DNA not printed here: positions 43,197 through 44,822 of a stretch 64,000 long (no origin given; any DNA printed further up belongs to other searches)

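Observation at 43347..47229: Intact three-gene operon: Ser/Thr kinase - compact SF1 helicase - unknown 441-aa protein (top candidate for an undescribed system)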

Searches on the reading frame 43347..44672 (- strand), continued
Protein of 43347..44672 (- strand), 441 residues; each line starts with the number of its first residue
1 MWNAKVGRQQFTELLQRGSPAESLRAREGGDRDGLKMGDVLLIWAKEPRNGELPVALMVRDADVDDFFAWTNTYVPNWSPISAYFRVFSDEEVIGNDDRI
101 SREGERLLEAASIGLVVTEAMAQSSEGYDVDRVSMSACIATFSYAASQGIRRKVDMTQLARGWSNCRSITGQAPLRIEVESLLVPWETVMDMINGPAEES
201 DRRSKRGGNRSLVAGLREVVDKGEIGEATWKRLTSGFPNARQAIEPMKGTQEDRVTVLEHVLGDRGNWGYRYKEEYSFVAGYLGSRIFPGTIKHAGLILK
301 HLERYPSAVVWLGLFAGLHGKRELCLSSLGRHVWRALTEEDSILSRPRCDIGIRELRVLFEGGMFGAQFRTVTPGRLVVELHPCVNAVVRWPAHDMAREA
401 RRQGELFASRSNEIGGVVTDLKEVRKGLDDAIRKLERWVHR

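Call 45: fold_search(model_id=the predicted structure, library=pdb)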
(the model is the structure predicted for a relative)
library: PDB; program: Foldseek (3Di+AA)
matches with E <= 10: 307; with E <= 0.001: 0
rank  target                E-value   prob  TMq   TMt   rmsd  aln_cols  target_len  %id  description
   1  7a0g_EEE              1.1e-01  0.08  0.09  0.11  33.1       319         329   14  Structure of the SmhB pore of the tripartite alpha-pore forming toxin, Smh, from Serratia marcescens. (released 2021-03-31)
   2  7a0g_HHH              1.3e-01  0.08  0.09  0.11  33.3       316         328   14  Structure of the SmhB pore of the tripartite alpha-pore forming toxin, Smh, from Serratia marcescens. (released 2021-03-31)
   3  7a0g_AAA              1.5e-01  0.08  0.09  0.11  32.6       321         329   13  Structure of the SmhB pore of the tripartite alpha-pore forming toxin, Smh, from Serratia marcescens. (released 2021-03-31)
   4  3kcu_C                7.1e-01  0.04  0.09  0.14  19.5       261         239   10  Structure of formate channel (released 2009-12-01)
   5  6pqn_B                9.9e-01  0.02  0.09  0.09  25.6       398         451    8  Crystal structure of HzTransib transposase (released 2019-10-09)
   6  6u63_D                1.2e+00  0.07  0.09  0.18  12.9       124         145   16  Mcl-1 bound to compound 17 (released 2020-03-04)
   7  7piu_R                1.3e+00  0.06  0.13  0.18  17.3       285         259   10  Cryo-EM structure of the agonist setmelanotide bound to the active melanocortin-4 receptor (MC4R) in complex with the  (released 2021-11-17)
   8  3kcu_A                1.4e+00  0.03  0.09  0.13  19.8       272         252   10  Structure of formate channel (released 2009-12-01)
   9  4xzy_A                1.4e+00  0.02  0.09  0.07  18.9       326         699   12  Crystal structure of dipeptidyl peptidase 11 (DPP11) from Porphyromonas gingivalis (released 2015-07-15)
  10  3kx9_D                1.4e+00  0.04  0.09  0.17  17.6       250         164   14  Engineering a closed form of the Archaeoglobus fulgidus ferritin by site directed mutagenesis (released 2010-12-15)
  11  7vg4_A                1.4e+00  0.03  0.07  0.13  19.3       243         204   11  10,5-methenyltetrahydrofolate cyclohydrolase from Methylobacterium extorquens AM1 strain (released 2022-07-06)
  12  7vg4_D                1.4e+00  0.03  0.08  0.13  18.8       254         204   10  10,5-methenyltetrahydrofolate cyclohydrolase from Methylobacterium extorquens AM1 strain (released 2022-07-06)
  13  9v2a_A                1.4e+00  0.03  0.09  0.14  19.2       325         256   10  The Chlamydomonas reinhardtii bicarbonate transporter LciA (released 2025-11-26)
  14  5m94_A                1.4e+00  0.02  0.08  0.08  22.9       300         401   13  Crystal structure of Staphylococcus capitis divalent metal ion transporter (DMT) in complex with nanobody (released 2016-12-21)
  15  7vaf_A                1.5e+00  0.04  0.12  0.15  20.6       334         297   10  Cryo-EM structure of Rat NTCP complexed with YN69202Fab (released 2022-05-25)
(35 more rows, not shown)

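Call 48: search_dna_similar(query=window:43347-44672:-, collection=plasmids, mode=protein, max_evalue=0.001)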
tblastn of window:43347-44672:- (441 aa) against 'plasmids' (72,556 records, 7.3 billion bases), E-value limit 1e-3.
Records with a match: 4; places in all: 4; records where one place covers at least 80% of the query: 3.
Best place of each record, by identity: <60% 4.
By first word of the organism name: Rhizobium 2; Cupriavidus 1; Ralstonia 1.
By predicted mobility (MOB-suite, as given by PLSDB): conjugative 2; non-mobilizable 2.
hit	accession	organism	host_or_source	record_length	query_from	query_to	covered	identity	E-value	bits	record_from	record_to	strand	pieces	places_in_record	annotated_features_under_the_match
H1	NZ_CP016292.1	Rhizobium leguminosarum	Vavilovia formosa,cell culture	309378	1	436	99%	24.2%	3e-14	82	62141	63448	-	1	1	hypothetical protein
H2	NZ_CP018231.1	Rhizobium leguminosarum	Vavilovia formosa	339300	1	436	99%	24.2%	3e-14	82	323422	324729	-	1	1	hypothetical protein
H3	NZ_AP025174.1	Cupriavidus sp. P-10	-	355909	1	393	89%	22.9%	5e-10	70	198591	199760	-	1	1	hypothetical protein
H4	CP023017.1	Ralstonia solanacearum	Solanum tuberosum,single cell,Potato ...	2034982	47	391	78%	25.9%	7e-15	85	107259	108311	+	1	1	hypothetical protein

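Call 49: search_dna_similar(query=window:43347-44672:-, collection=phages, mode=protein, max_evalue=0.001)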
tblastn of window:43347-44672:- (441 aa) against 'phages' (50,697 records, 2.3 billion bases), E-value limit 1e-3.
No match.

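Call 50: get_annotated_region(hit=H1, flank=9000)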
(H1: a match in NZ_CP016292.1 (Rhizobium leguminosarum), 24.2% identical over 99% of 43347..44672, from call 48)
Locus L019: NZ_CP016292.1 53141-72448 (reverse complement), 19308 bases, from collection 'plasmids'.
description: Rhizobium leguminosarum strain Vaf10 plasmid unnamed4, complete sequence
organism: Rhizobium leguminosarum (NCBI taxid 384)
taxonomy: Bacteria; Pseudomonadota; Alphaproteobacteria; Hyphomicrobiales; Rhizobiaceae; Rhizobium; Rhizobium leguminosarum
host: -; source: Vavilovia formosa,cell culture; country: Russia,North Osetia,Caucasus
typing (MOB-suite, as given by PLSDB): conjugative; replicon rep_cluster_590; relaxase MOBQ; mating-pair formation MPF_T
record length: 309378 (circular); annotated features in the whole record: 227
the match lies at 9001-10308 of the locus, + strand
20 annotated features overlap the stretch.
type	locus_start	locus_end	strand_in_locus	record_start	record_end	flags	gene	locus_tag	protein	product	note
CDS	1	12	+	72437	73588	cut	-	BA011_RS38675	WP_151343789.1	hypothetical protein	-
CDS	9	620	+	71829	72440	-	-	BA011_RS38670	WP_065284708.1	RelA/SpoT domain-containing protein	-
CDS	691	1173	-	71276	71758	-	-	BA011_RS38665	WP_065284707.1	hypothetical protein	-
CDS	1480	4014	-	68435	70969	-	-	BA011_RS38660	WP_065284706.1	DEAD/DEAH box helicase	-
CDS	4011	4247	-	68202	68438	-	-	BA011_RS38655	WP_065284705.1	hypothetical protein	-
CDS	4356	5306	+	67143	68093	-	-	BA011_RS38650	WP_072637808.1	IS481 family transposase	-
CDS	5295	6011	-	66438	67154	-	-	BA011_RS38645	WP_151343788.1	DUF1837 domain-containing protein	-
CDS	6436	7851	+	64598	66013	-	-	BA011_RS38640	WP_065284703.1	protein kinase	GO:0006468 - protein phosphorylation [Evidence IEA]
CDS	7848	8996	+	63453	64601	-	-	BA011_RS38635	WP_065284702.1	ATP-binding domain-containing protein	-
CDS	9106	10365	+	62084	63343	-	-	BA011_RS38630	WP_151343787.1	hypothetical protein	-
CDS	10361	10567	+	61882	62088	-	-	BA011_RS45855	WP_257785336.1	FRG domain-containing protein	-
CDS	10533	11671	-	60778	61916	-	-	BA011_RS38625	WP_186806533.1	IS3 family transposase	-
CDS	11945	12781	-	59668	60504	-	-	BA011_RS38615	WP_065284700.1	oxidoreductase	-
CDS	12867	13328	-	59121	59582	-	-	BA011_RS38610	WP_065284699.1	VOC family protein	-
CDS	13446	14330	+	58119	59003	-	-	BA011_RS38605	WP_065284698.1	LysR family transcriptional regulator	-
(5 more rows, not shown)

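Call 51: get_annotated_region(hit=H4, flank=9000)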
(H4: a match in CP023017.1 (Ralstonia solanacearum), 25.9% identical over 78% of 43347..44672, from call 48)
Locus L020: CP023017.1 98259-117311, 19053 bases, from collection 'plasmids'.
description: Ralstonia solanacearum strain SL3022 plasmid unnamed, complete sequence
organism: Ralstonia solanacearum (NCBI taxid 305)
taxonomy: Bacteria; Pseudomonadota; Betaproteobacteria; Burkholderiales; Burkholderiaceae; Ralstonia; Ralstonia solanacearum
host: -; source: Solanum tuberosum,single cell,Potato bacterial wilt; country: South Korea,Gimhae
typing (MOB-suite, as given by PLSDB): non-mobilizable
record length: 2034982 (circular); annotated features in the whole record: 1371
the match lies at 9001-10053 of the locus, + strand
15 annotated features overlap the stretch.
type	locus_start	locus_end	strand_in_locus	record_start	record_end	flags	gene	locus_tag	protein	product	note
CDS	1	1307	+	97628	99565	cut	prpR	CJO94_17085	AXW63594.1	propionate catabolism operon regulatory protein PrpR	-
CDS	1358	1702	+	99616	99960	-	-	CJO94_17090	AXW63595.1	toxin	-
CDS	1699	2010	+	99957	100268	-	-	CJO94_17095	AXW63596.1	transcriptional regulator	-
CDS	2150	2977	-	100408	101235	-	-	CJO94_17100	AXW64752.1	DUF2242 domain-containing protein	-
CDS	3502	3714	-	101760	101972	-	-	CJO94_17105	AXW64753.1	hypothetical protein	-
CDS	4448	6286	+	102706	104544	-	-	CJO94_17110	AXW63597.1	DNA helicase II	-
CDS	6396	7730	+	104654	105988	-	-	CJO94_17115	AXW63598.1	hypothetical protein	-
CDS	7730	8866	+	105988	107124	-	-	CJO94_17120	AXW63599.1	hypothetical protein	-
CDS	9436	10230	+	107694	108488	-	-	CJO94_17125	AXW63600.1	hypothetical protein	-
CDS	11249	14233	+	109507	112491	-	-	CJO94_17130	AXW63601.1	type VI secretion protein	-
CDS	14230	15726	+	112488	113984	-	-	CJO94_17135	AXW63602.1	hypothetical protein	-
CDS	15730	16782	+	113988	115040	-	-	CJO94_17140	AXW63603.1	hypothetical protein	-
CDS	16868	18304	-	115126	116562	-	-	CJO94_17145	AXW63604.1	GGDEF domain-containing protein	-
CDS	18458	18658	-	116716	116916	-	-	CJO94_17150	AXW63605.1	hypothetical protein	-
CDS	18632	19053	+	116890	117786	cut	-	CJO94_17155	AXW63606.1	EamA family transporter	-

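Call 52: get_annotated_region(hit=H3, flank=9000)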
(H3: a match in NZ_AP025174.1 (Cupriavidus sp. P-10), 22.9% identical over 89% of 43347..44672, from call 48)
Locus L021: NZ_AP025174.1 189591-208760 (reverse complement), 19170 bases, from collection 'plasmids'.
description: Cupriavidus sp. P-10 plasmid pMTS3, complete sequence
organism: Cupriavidus sp. P-10 (NCBI taxid 2027911)
taxonomy: Bacteria; Pseudomonadota; Betaproteobacteria; Burkholderiales; Burkholderiaceae; Cupriavidus; Cupriavidus sp. P-10
host: -; source: -; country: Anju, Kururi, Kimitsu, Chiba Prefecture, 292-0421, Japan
typing (MOB-suite, as given by PLSDB): non-mobilizable
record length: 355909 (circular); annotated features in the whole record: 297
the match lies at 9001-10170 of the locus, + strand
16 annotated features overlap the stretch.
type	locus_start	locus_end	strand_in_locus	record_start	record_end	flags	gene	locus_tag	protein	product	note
CDS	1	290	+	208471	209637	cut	-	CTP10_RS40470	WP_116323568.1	porin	-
CDS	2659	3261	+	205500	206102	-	-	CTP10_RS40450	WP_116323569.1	hypothetical protein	-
CDS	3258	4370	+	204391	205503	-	-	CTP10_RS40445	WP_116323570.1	XRE family transcriptional regulator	-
CDS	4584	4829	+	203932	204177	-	-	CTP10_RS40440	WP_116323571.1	hypothetical protein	-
CDS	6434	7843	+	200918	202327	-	-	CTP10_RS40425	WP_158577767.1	protein kinase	GO:0006468 - protein phosphorylation [Evidence IEA]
CDS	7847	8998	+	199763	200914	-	-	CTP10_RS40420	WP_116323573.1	ATP-binding domain-containing protein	-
CDS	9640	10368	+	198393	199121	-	-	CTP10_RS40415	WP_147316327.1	hypothetical protein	-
CDS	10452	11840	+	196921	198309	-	-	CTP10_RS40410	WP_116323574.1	ATP-binding protein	-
CDS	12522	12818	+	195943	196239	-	-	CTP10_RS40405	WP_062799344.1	hypothetical protein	-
CDS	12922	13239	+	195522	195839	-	-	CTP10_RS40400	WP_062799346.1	hypothetical protein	-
CDS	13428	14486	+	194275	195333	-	-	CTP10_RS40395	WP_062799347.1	DMT family transporter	GO:0055085 - transmembrane transport [Evidence IEA]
CDS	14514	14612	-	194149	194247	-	-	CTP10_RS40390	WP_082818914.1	H-NS family nucleoid-associated regulatory protein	GO:0006355 - regulation of DNA-templated transcription [Evidence IEA]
CDS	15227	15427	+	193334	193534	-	-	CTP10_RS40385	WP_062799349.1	hypothetical protein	-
CDS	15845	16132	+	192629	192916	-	-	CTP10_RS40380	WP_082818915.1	H-NS family nucleoid-associated regulatory protein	GO:0006355 - regulation of DNA-templated transcription [Evidence IEA]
CDS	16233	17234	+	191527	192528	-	-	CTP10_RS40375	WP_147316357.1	hypothetical protein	-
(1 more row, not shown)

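Call 54: fold_search(model_id=the predicted structure, library=viral)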
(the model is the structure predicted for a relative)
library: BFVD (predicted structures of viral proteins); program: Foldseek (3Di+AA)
matches with E <= 10: 215; with E <= 0.001: 0
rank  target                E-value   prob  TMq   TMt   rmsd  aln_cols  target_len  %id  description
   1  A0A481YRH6            1.9e-01  0.47  0.23  0.27  15.1       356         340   11  ADP-ribosylglycohydrolase [Marseillevirus LCMAC101]
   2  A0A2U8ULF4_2          1.9e-01  0.07  0.10  0.04  33.2       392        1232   14  (no name in the UniProt tables at hand)
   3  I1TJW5                2.5e-01  0.08  0.11  0.08  19.8       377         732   11  (no name in the UniProt tables at hand)
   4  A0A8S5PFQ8            3.0e-01  0.07  0.11  0.07  24.6       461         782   10  Minor tail protein [Caudovirales sp. ctbaM10]
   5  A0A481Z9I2            3.1e-01  0.33  0.22  0.21  16.3       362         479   11  ADP-ribosylglycohydrolase [Pithovirus LCPAC304]
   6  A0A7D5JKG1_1          3.4e-01  0.09  0.13  0.06  22.6       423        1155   12  (no name in the UniProt tables at hand)
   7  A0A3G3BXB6            3.4e-01  0.08  0.10  0.07  24.9       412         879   12  (no name in the UniProt tables at hand)
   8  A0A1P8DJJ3            3.7e-01  0.06  0.11  0.07  16.9       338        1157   12  (no name in the UniProt tables at hand)
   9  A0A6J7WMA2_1          3.9e-01  0.08  0.11  0.05  22.9       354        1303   10  Phage tail tape measure protein [uncultured Caudovirales phage]
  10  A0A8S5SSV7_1          4.7e-01  0.06  0.10  0.07  19.7       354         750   10  Minor tail protein [Myoviridae sp. ctfyA6]
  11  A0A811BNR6            4.9e-01  0.06  0.11  0.09  26.1       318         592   14  Uncharacterized protein [Pandoravirus japonicus]
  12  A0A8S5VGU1            4.9e-01  0.04  0.09  0.10  24.1       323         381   12  Uncharacterized protein [Myoviridae sp. ctkfK18]
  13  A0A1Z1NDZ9            5.4e-01  0.06  0.10  0.12  21.9       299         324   11  Membrane protein BILF1 [Common bottlenose dolphin gammaherpesvirus 1 strain Sarasota]
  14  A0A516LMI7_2          6.5e-01  0.02  0.07  0.03  31.0       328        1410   13  (no name in the UniProt tables at hand)
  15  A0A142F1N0            7.2e-01  0.06  0.12  0.06  21.4       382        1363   10  Tail tape measure protein-like protein [Bacillus phage Mgbh1]
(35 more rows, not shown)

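Call 55: search_protein_families(library=pfam, proteins=[P0001, P0020, P0023, P0025, P0050, P0100, P0150, P0109, P0138, P0166], max_evalue=10)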
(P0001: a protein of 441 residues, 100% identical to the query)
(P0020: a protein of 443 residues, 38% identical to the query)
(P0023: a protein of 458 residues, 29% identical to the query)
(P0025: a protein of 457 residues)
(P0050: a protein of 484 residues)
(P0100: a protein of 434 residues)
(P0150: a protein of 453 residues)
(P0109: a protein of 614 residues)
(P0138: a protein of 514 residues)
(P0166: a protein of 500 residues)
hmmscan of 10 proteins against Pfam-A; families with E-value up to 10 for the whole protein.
P0001 (441 aa): 0 families

P0020 (443 aa): 1 family
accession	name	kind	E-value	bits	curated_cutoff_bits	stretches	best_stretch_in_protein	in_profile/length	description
PF22463.2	Ctf19_RWD1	-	0.15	12.5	26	1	408-433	25-50/69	Ctf19, first RWD domain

P0023 (458 aa): 3 families
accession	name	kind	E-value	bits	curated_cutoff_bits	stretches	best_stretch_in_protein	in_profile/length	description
PF25101.1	Spectrin_7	-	0.03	15.1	27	1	161-250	4-97/99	Animal spectrin repeats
PF01522.26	Polysacc_deac_1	-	0.072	13.5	23.1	1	150-268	7-102/124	Polysaccharide deacetylase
PF19111.5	DUF5798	-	0.23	12.2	27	1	395-446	21-72/89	Family of unknown function (DUF5798)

P0025 (457 aa): 0 families

P0050 (484 aa): 0 families

P0100 (434 aa): 0 families

P0150 (453 aa): 2 families
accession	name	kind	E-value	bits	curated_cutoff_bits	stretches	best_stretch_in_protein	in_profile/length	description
PF02132.21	RecR_ZnF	-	0.048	13.9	22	1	339-351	6-18/21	RecR, Cys4-zinc finger domain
PF25794.1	SACS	-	0.14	12.4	32.8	1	168-231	20-84/247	Sacsin domain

P0109 (614 aa): 1 family
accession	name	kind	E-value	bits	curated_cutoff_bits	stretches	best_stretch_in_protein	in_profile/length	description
PF07451.17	SpoVAD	-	0.059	12.6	22.1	1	287-316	74-103/329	Stage V sporulation protein AD (SpoVAD)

P0138 (514 aa): 0 families

P0166 (500 aa): 0 families

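Call 60: search_protein_families(library=padloc, alignment_id=A4, max_evalue=0.00001)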
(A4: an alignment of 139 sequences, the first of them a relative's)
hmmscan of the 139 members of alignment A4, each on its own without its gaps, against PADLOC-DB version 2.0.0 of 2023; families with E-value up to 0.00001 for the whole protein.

A. member 1, L001:1058-1645:- (195 aa): 0 families

B. families by the number of members that match (of 139 scanned): 202 families (the first 25 are shown)
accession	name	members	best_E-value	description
PDLC04140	mad8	3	3.3e-16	mads_8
PDLC00187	HamB1|HamB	2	0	DEAD-box helicase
PDLC00200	HamB2|HamB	2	2e-244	DEAD-box helicase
PDLC00186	HamB1|HamB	2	8e-202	DEAD-box helicase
PDLC00176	HamB1|HamB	2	3.7e-129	DEAD-box helicase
PDLC00199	HamB2|HamB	2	2.6e-128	DEAD-box helicase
PDLC00185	HamB1|HamB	2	1.3e-114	DEAD-box helicase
PDLC00190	HamB1|HamB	2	1.2e-94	DEAD-box helicase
PDLC03949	RmrA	2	8.4e-65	-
PDLC03952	RmrA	2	3.5e-63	-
PDLC03951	RmrA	2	4.2e-63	-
PDLC03947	RmrA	2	6.8e-60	-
PDLC03954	RmrA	2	1.6e-55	-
PDLC03946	RmrA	2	9.5e-52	-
PDLC00201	HamB2|HamB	2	4.3e-46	DEAD-box helicase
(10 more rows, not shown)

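Call 61: search_protein_families(library=pfam, alignment_id=A4, max_evalue=0.00001)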
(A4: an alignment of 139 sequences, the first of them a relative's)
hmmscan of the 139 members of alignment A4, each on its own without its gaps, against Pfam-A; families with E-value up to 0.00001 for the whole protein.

A. member 1, L001:1058-1645:- (195 aa): 0 families

B. families by the number of members that match (of 139 scanned): 142 families (the first 25 are shown)
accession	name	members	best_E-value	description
PF00270.35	DEAD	4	4e-21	DEAD/DEAH box helicase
PF13604.12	AAA_30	3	2.6e-44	AAA domain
PF13683.12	rve_3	3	3.5e-28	Integrase core domain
PF00665.32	rve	3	4.6e-26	Integrase core domain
PF04851.21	ResIII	3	3.4e-16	Type III restriction enzyme, res subunit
PF00005.33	ABC_tran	2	2e-54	ABC transporter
PF13245.12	AAA_19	2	1e-18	AAA domain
PF01381.28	HTH_3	2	1.4e-16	Helix-turn-helix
PF13649.12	Methyltransf_25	2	5.8e-15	Methyltransferase domain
PF13847.12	Methyltransf_31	2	1.5e-14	Methyltransferase domain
PF13191.12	AAA_16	2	2.9e-14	AAA ATPase domain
PF00271.37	Helicase_C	2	1.5e-13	Helicase conserved C-terminal domain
PF13560.12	HTH_31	2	1.1e-12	Helix-turn-helix domain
PF01443.25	Viral_helicase1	2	1e-11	Viral superfamily 1 RNA helicase core domain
PF13538.12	UvrD_C_2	2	3.9e-09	UvrD-like helicase C-terminal domain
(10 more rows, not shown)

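Call 64: find_encoding_contigs(protein=P0109, flank=7000, max_places=2)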
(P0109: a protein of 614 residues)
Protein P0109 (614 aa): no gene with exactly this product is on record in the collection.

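Call 65: find_encoding_contigs(protein=P0150, flank=7000, max_places=2)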
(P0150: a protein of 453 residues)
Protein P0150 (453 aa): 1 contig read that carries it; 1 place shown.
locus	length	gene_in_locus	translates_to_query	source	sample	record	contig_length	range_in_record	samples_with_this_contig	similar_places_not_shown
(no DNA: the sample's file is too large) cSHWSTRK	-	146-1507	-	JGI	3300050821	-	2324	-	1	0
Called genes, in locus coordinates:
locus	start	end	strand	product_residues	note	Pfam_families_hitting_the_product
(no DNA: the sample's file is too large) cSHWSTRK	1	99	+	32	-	?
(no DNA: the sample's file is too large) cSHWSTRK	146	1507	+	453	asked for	-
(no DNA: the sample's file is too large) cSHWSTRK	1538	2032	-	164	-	-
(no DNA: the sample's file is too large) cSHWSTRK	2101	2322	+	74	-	?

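Call 71: find_related_loci(query=A1, collection=viral_contigs, flank=10000)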
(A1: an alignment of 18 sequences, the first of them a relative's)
Query A1 (441 aa) in viral_contigs; peptide patterns used: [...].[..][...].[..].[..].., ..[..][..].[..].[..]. (x = any residue, [..] = any of these).
40 stretches matched a pattern, but none encodes a relative of the query by tblastn (E <= 1e-3).

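Call 72: search_protein_families(library=ncbifam, alignment_id=A3, max_evalue=0.001)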
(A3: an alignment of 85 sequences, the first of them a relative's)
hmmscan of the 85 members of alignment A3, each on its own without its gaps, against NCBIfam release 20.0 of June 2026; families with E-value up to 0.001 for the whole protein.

A. member 1, P0001 (441 aa): 0 families

B. families by the number of members that match (of 85 scanned): 0 families
